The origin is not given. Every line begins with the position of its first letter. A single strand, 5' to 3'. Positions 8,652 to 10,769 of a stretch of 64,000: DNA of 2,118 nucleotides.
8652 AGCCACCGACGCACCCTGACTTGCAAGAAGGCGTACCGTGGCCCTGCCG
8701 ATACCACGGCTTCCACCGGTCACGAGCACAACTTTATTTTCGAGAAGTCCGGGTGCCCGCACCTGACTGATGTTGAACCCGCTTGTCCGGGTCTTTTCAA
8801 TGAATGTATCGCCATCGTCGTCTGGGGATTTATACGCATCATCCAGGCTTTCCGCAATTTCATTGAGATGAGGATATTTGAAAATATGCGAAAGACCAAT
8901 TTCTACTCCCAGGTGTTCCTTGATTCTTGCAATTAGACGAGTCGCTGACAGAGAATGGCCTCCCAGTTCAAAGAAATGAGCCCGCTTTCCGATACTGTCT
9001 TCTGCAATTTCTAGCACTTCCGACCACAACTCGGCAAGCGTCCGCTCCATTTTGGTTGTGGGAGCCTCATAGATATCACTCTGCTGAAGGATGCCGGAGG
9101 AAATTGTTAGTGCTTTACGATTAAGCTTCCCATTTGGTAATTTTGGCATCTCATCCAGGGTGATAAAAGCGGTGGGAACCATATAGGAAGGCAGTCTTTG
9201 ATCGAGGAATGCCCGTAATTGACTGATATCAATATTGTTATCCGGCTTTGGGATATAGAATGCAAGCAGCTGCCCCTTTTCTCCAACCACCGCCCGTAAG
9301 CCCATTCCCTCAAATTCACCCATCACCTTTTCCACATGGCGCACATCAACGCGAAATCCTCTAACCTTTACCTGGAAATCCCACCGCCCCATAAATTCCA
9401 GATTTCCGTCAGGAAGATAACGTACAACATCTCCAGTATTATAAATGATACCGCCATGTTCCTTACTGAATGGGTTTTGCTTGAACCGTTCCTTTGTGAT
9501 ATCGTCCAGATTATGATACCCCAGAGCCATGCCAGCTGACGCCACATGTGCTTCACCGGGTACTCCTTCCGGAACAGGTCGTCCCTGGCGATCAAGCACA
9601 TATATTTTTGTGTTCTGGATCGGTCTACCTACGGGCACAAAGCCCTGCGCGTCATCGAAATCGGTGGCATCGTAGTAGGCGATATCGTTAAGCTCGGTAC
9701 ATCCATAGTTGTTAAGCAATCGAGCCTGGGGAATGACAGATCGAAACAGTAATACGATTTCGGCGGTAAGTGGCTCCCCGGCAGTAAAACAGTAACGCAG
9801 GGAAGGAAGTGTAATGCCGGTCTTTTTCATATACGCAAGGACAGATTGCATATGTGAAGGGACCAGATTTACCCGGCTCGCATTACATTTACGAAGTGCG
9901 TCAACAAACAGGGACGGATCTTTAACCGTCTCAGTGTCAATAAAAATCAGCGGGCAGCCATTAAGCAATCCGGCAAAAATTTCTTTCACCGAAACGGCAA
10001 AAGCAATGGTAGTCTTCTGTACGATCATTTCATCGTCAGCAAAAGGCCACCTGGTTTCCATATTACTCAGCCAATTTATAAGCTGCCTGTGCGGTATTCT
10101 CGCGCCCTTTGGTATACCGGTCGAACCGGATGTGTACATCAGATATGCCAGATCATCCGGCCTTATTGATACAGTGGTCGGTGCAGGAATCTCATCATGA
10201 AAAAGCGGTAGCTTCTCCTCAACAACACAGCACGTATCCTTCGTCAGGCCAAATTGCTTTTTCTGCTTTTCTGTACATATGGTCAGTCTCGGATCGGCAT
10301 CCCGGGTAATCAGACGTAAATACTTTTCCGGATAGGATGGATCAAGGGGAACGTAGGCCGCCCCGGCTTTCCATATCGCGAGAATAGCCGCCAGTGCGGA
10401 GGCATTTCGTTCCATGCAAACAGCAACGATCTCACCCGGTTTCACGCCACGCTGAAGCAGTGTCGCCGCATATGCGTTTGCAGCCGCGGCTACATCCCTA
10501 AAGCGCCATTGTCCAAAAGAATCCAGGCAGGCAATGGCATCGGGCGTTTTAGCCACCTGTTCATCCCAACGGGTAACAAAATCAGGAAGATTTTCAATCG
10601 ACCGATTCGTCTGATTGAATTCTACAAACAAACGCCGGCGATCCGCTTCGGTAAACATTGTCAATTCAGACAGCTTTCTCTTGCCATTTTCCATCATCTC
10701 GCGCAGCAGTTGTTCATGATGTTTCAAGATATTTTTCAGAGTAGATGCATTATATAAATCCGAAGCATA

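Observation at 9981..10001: Adenylation domain lacks the alpha-amino-binding Asp235: A4 motif reads F-A-V-S-V-K-E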

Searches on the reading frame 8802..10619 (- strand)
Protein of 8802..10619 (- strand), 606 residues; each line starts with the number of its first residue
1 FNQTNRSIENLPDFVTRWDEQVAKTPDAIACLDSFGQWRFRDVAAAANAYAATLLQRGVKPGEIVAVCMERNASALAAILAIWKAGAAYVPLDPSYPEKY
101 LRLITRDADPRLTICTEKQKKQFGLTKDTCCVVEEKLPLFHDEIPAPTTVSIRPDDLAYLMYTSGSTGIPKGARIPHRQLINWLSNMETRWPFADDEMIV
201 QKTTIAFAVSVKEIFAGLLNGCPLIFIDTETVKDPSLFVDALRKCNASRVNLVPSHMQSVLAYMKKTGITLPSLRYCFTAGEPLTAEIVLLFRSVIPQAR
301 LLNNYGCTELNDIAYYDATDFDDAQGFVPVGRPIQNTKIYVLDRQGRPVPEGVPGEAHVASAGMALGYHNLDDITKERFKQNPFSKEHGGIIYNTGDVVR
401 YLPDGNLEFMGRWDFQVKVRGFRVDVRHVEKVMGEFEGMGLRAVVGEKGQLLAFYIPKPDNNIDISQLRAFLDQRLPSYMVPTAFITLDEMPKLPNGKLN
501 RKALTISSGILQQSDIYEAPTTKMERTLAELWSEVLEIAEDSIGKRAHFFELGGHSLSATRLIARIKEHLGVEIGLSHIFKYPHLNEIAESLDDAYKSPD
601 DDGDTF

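Call 8: search_solved_structures(query=window:8802-10619:-, max_evalue=1e-10, show_alignments=0)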
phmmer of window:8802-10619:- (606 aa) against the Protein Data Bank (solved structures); distinct sequences matched with E-value up to 1e-10: 153 (the best 60 are shown).
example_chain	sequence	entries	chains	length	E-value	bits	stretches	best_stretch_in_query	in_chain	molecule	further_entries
6mfz_A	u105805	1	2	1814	1.3e-181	608.2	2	17-590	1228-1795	Linear gramicidin synthase subunit A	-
9be3_A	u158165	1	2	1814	1.4e-181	608.2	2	17-590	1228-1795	Linear gramicidin synthase subunit A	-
9meh_A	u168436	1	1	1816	1.4e-181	608.2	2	17-590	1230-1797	Linear gramicidin synthase subunit A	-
9be4_A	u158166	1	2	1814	5.6e-181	606.2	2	17-590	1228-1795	Linear gramicidin synthase subunit A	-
6mfy_A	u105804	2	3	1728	3.2e-164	550.8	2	17-510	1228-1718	Linear gramicidin synthase subunit A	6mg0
8xjz_C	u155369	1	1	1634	8e-128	430.6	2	42-592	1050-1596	Peptide synthetase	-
5u89_A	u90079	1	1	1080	1.6e-100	340.5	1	13-596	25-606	Amino acid adenylation domain protein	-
8jbr_A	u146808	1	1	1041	5.6e-95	322.2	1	17-592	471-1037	McyA protein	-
9bfd_A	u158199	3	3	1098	4.4e-90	306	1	18-593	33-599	Tyrocidine synthase 1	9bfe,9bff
9bfd_B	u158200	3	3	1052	8.1e-89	301.8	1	19-590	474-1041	Tyrocidine synthase 2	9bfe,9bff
6p1j_A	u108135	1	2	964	1.3e-87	297.9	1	18-504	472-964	Txo2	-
2vsq_A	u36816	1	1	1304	7.3e-87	295.4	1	16-590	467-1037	SURFACTIN SYNTHETASE SUBUNIT 3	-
4d4g_A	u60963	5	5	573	2.2e-84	287.2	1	18-538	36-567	APNAA1 | APNA A1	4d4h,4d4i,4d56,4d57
5ja1_A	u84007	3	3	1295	7.4e-83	282.1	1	19-575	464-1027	Enterobactin synthase component F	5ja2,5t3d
9lcq_A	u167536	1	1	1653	3.7e-82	279.8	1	13-594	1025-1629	PvdL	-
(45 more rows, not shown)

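Call 36: search_protein_representatives(protein=window:9063-10610:-)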
Query: 516 residues. Proteins with E-value up to 0.001 (for the whole library): 209568; up to 1e-10: 146630; up to 1e-30: 94318. The best 150 are listed.
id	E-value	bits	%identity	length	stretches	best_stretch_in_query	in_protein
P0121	0.0e+00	1709.3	32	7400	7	11-515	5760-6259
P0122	0.0e+00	1706.6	38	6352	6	16-510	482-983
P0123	0.0e+00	1651.1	34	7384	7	16-501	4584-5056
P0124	0.0e+00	1634.6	37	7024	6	15-510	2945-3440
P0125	0.0e+00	1632.7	34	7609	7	16-502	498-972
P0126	0.0e+00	1594.0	34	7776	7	8-505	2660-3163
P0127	0.0e+00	1593.4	34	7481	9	6-502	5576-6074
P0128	0.0e+00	1592.9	33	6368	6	15-502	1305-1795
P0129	0.0e+00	1584.9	35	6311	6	16-502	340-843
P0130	0.0e+00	1580.0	33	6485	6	15-503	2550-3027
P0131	0.0e+00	1576.3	35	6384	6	16-502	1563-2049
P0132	0.0e+00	1574.7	36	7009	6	17-508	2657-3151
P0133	0.0e+00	1571.1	34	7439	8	16-502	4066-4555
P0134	0.0e+00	1570.0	36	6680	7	16-502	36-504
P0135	0.0e+00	1569.1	35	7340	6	16-501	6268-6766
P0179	0.0e+00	1420.1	38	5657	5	13-502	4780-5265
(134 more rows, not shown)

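Call 60: find_encoding_contigs(protein=P0179, flank=10000, max_places=3)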
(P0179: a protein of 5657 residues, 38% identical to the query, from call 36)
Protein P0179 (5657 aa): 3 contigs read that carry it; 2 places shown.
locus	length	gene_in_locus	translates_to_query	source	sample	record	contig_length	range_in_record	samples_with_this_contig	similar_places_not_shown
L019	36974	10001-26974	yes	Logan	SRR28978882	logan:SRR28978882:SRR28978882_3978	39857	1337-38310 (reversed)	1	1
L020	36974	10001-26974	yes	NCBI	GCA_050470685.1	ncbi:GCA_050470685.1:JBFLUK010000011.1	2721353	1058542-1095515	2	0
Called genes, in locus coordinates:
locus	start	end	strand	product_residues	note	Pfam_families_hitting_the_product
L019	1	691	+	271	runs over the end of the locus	PF00685:Sulfotransfer_1 (faint), PF13469:Sulfotransfer_3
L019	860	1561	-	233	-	PF08448:PAS_4, PF00196:GerE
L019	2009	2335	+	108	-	PF03992:ABM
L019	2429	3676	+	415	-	PF01494:FAD_binding_3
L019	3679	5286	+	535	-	PF00743:FMO-like, PF01266:DAO (faint), PF07992:Pyr_redox_2, PF13450:NAD_binding_8, PF13738:Pyr_redox_3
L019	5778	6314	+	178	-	PF00903:Glyoxalase, PF13468:Glyoxalase_3, PF13669:Glyoxalase_4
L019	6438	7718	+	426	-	PF00155:Aminotran_1_2, PF12897:Asp_aminotransf (weak)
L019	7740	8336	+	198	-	PF00117:GATase, PF07722:Peptidase_C26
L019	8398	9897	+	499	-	PF04715:, PF00425:Chorismate_bind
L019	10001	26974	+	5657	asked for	PF00668:Condensation, PF00501:AMP-binding, PF00550:PP-binding, PF13193:AMP-binding_C, PF00668:Condensation, PF00501:AMP-binding, PF00550:PP-binding, PF13193:AMP-binding_C, +12 more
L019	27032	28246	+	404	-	PF13621:Cupin_8, PF08007:JmjC_2 (weak)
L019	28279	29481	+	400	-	PF00083:Sugar_tr (weak), PF07690:MFS_1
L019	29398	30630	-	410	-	PF01070:FMN_dh, PF05690:ThiG (faint)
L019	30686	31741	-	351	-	PF03824:NicO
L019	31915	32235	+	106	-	-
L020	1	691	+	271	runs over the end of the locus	PF00685:Sulfotransfer_1 (faint), PF13469:Sulfotransfer_3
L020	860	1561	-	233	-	PF08448:PAS_4, PF00196:GerE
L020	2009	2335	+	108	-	PF03992:ABM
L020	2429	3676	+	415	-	PF01494:FAD_binding_3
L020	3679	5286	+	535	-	PF00743:FMO-like, PF01266:DAO (faint), PF07992:Pyr_redox_2, PF13450:NAD_binding_8, PF13738:Pyr_redox_3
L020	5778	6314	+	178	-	PF00903:Glyoxalase, PF13468:Glyoxalase_3, PF13669:Glyoxalase_4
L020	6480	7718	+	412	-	PF00155:Aminotran_1_2, PF12897:Asp_aminotransf (weak)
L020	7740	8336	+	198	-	PF00117:GATase, PF07722:Peptidase_C26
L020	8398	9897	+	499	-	PF04715:, PF00425:Chorismate_bind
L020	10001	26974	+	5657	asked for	PF00668:Condensation, PF00501:AMP-binding, PF00550:PP-binding, PF13193:AMP-binding_C, PF00668:Condensation, PF00501:AMP-binding, PF00550:PP-binding, PF13193:AMP-binding_C, +12 more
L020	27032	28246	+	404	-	PF13621:Cupin_8, PF08007:JmjC_2 (weak)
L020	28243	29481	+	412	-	PF00083:Sugar_tr (weak), PF07690:MFS_1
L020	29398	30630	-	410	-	PF01070:FMN_dh, PF05690:ThiG (faint)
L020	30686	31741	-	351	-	PF03824:NicO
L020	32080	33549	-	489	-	PF01656:CbiA, PF13500:AAA_26, PF07685:GATase_3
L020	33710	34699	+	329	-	PF03186:CobD_Cbib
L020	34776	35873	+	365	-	PF12894:ANAPC4_WD40 (faint), PF23381:Beta-prop_IFT122_1st (faint), PF24796:WDR55 (faint), PF24807:WD40_CDC20-Fz (faint), PF25174:Beta-prop_THOC3 (faint), PF24817:WD40_WDHD1_1st (weak), PF23414:Beta-prop_EML_2 (weak)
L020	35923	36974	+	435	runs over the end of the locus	PF07690:MFS_1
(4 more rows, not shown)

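Call 62: search_protein_families(library=ncbifam, proteins=[L020:8398-9897:+, L020:6480-7718:+, L020:7740-8336:+, L020:2429-3676:+, L020:3679-5286:+, L020:27032-28246:+], max_evalue=1e-10)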
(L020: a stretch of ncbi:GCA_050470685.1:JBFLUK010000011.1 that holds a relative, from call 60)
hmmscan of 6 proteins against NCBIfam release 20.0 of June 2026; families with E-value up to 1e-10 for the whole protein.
L020:8398-9897:+ (499 aa): 26 families (the best 25 are shown)
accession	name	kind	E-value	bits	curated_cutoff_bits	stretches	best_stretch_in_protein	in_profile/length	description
TIGR00553.1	pabB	equivalog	5.4e-107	357.7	328.4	1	113-485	2-327/329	aminodeoxychorismate synthase component I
TIGR00564.1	trpE_most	equivalog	3.5e-96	323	517.7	1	30-491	18-454/455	anthranilate synthase component I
TIGR01824.1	PabB-clade2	equivalog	7.4e-91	305.1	408.55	1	172-486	41-354/355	aminodeoxychorismate synthase, component I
TIGR01820.1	TrpE-arch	equivalog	6.6e-90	302.5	512.05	1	21-491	5-448/449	anthranilate synthase component I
NF005698.0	PRK07508.1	equivalog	2e-86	289.9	452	1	222-489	109-377/383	aminodeoxychorismate synthase component I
NF006563.0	PRK09070.1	equivalog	6.2e-82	275.6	514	1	214-492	167-445/447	aminodeoxychorismate synthase component I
NF010086.0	PRK13571.1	equivalog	6.5e-78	262.5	693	1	24-493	44-499/510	anthranilate synthase component I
NF004610.0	PRK05940.1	equivalog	6e-74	249.5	568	1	217-495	181-463/467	anthranilate synthase component I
TIGR01823.1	PabB-fungal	equivalog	2.4e-72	244.3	442.55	1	108-490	363-740/742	aminodeoxychorismate synthase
NF004530.0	PRK05877.1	equivalog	2.8e-66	224.4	383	1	199-494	140-418/425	aminodeoxychorismate synthase component I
NF010079.0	PRK13564.1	equivalog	1.5e-65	222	471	1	92-494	128-514/521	anthranilate synthase component 1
NF010087.0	PRK13572.1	equivalog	1.8e-64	218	580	1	190-492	162-432/435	anthranilate synthase component I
NF010089.0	PRK13574.1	equivalog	1.6e-63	215.2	527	1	227-490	155-417/421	anthranilate synthase component I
NF012009.0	PRK15465.1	equivalog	2.2e-63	214.4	622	1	228-490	189-450/453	aminodeoxychorismate synthase component 1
TIGR00565.1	trpE_proteo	equivalog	2.8e-57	194.8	494.65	1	93-494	113-496/498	anthranilate synthase component I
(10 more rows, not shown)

L020:6480-7718:+ (412 aa): 30 families (the best 25 are shown)
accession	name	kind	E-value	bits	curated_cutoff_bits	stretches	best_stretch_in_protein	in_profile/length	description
NF052282.1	PLP_TF_PdxR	equivalog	6.6e-44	150.7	320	1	55-400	124-447/448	MocR-like pyridoxine biosynthesis transcription factor PdxR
TIGR04461.1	endura_MppQ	equivalog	3.1e-36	125.3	540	1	62-402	51-378/392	enduracididine biosynthesis enzyme MppQ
NF052281.1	rhizopine_MocR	equivalog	2.5e-35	122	650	1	55-402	153-477/479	rhizopine catabolism transcriptional regulator MocR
NF052290.2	MocR_like_YczR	exception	2.4e-33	115.6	487.4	1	82-402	159-456/458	MocR-like transcription factor YczR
NF041364.1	GntC_guanitoxin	equivalog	2.5e-28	99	415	1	58-402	30-355/356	guanitoxin biosynthesis PLP-dependent (S)-gamma-hydroxy-L-arginine cyclodehydratase GntC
NF005732.0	PRK07550.1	equivalog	4e-24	85.4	366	1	49-402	54-386/389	aminotransferase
NF052286.1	ecto_TF_EhuR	exception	5.8e-23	81.2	480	1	79-257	151-320/458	MocR-like ectoine utilization transcription factor EhuR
TIGR01265.1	tyr_nico_aTase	subfamily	6.7e-22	78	292.45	1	47-376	55-376/403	tyrosine/nicotianamine family aminotransferase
NF052285.1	GABA_TF_GabR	exception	1.5e-20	73.4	600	1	53-402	122-454/456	MocR-like transcriptional regulator GabR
NF004770.0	PRK06108.1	subfamily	3.9e-20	72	422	1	72-406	82-394/396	pyridoxal phosphate-dependent aminotransferase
NF005744.0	PRK07568.1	subfamily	2e-19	69.7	389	1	55-396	56-382/398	pyridoxal phosphate-dependent aminotransferase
NF006967.0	PRK09440.1-5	equivalog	3e-19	69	402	1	56-406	70-417/424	valine--pyruvate transaminase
NF005855.0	PRK07777.1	equivalog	1.4e-18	67.4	553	1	59-403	59-387/391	pyridoxal phosphate-dependent aminotransferase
TIGR03947.1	viomycin_VioD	equivalog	1.8e-18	66.6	390.9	1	83-402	66-357/359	capreomycidine synthase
NF004621.0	PRK05957.1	equivalog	3.1e-16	59.1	498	1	51-402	51-381/389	pyridoxal phosphate-dependent aminotransferase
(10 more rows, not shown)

L020:7740-8336:+ (198 aa): 19 families
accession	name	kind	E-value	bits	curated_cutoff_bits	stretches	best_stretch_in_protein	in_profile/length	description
NF011201.0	PRK14607.1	equivalog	1.5e-58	198.8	670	1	4-188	2-188/534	bifunctional anthranilate synthase component II/anthranilate phosphoribosyltransferase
NF041322.1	Anth_synII_Halo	equivalog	2.8e-52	177.2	320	1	6-186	1-187/190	anthranilate synthase component II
NF005849.0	PRK07765.1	equivalog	5.7e-51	172.9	308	1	3-186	2-189/219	aminodeoxychorismate/anthranilate synthase component II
NF005946.0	PRK08007.1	equivalog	2.8e-47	160.7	332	1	5-185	3-184/187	aminodeoxychorismate synthase component 2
TIGR00566.1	trpG_papA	subfamily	1.4e-46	158.7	121.05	1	5-185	3-189/192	glutamine amidotransferase of anthranilate synthase or aminodeoxychorismate synthase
NF005799.0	PRK07649.1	equivalog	1.7e-45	155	327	1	5-187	3-186/195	aminodeoxychorismate/anthranilate synthase component II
NF005271.0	PRK06774.1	equivalog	3e-45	154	340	1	5-185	3-188/191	aminodeoxychorismate synthase component II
NF006462.0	PRK08857.1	equivalog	9.3e-45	152.6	345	1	5-185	3-189/193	aminodeoxychorismate/anthranilate synthase component II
TIGR01823.1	PabB-fungal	equivalog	2.6e-39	135.1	442.55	1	4-193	8-208/742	aminodeoxychorismate synthase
NF010081.0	PRK13566.1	equivalog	2.9e-38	131.6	645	1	3-180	530-708/729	anthranilate synthase component I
NF001975.0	PRK00758.1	equivalog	4.1e-35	121.1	198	1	2-189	2-182/185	GMP synthase subunit A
TIGR01815.1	TrpE-clade3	equivalog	1.1e-34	119.5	739.15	1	4-180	519-696/717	anthranilate synthase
NF007073.0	PRK09522.1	equivalog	2.5e-32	112.5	738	1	1-187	1-188/531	bifunctional anthranilate synthase glutamate amidotransferase component TrpG/anthranilate phosphoribosyltransferase TrpD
NF005367.0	PRK06895.1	equivalog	1.1e-31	110.2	265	1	3-187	3-187/190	anthranilate synthase component II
TIGR00888.1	guaA_Nterm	equivalog_domain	2.9e-29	101.8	172.15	1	5-187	2-182/188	glutamine-hydrolyzing GMP synthase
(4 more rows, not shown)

L020:2429-3676:+ (415 aa): 28 families (the best 25 are shown)
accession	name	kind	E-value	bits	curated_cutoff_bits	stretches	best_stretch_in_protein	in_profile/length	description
NF005720.0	PRK07538.1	subfamily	3.7e-142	474.1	400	1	8-398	4-391/418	hypothetical protein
NF006021.0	PRK08163.1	equivalog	1.5e-44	152.6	459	1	6-369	5-352/398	3-hydroxybenzoate 6-monooxygenase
NF005313.0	PRK06847.1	subfamily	4.9e-41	140.9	372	1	9-368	7-344/375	hypothetical protein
NF005243.0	PRK06753.1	equivalog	1.2e-36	126.4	365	1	10-367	4-331/374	hypothetical protein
NF033623.1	urate_HpxO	equivalog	3.4e-36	125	500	1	10-372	3-344/381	FAD-dependent urate hydroxylase HpxO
NF005062.0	PRK06475.1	equivalog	1.5e-28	99.8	524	1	7-361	4-348/401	FAD-binding protein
NF005566.0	PRK07236.1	subfamily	4.9e-28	98.1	333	1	8-251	8-239/386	hypothetical protein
NF004780.0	PRK06126.1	subfamily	1.8e-22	79.3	445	0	3-178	5-195/552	hypothetical protein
NF004832.0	PRK06184.1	subfamily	6.8e-22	77.9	476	1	4-178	4-177/506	hypothetical protein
NF004829.0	PRK06183.1-3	subfamily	9.8e-20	70.8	390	0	5-179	7-182/520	bifunctional 3-(3-hydroxy-phenyl)propionate/3-hydroxycinnamic acid hydroxylase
TIGR03219.1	salicylate_mono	equivalog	1.9e-19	69.7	446.35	1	11-363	5-362/414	salicylate 1-monooxygenase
NF005761.0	PRK07588.1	equivalog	5.4e-19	68.4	454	0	10-176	4-162/392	FAD-binding domain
NF004523.0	PRK05868.1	equivalog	2.7e-18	65.9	536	0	9-187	4-176/372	FAD-binding protein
NF004831.0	PRK06183.1-5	equivalog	5e-18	64.9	546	1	7-178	9-177/568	bifunctional 3-(3-hydroxy-phenyl)propionate/3-hydroxycinnamic acid hydroxylase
NF046068.1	AkvoneHdxseDnrF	equivalog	6.9e-18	64.8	650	0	10-178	2-176/439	aklavinone 12-hydroxylase DnrF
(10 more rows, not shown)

L020:3679-5286:+ (535 aa): 2 families
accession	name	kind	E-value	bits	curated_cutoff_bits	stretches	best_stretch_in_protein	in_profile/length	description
NF045818.1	Neo-PentlctneDsynPtlE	equivalog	3.2e-68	230.3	1100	2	3-211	44-260/587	neopentalenolactone/pentalenolactone D synthase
NF040505.1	ArsO_flavin_mono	equivalog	3.9e-20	72.6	425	1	8-213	1-196/346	ArsO family NAD(P)H-dependent flavin-containing monooxygenase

L020:27032-28246:+ (404 aa): 0 families
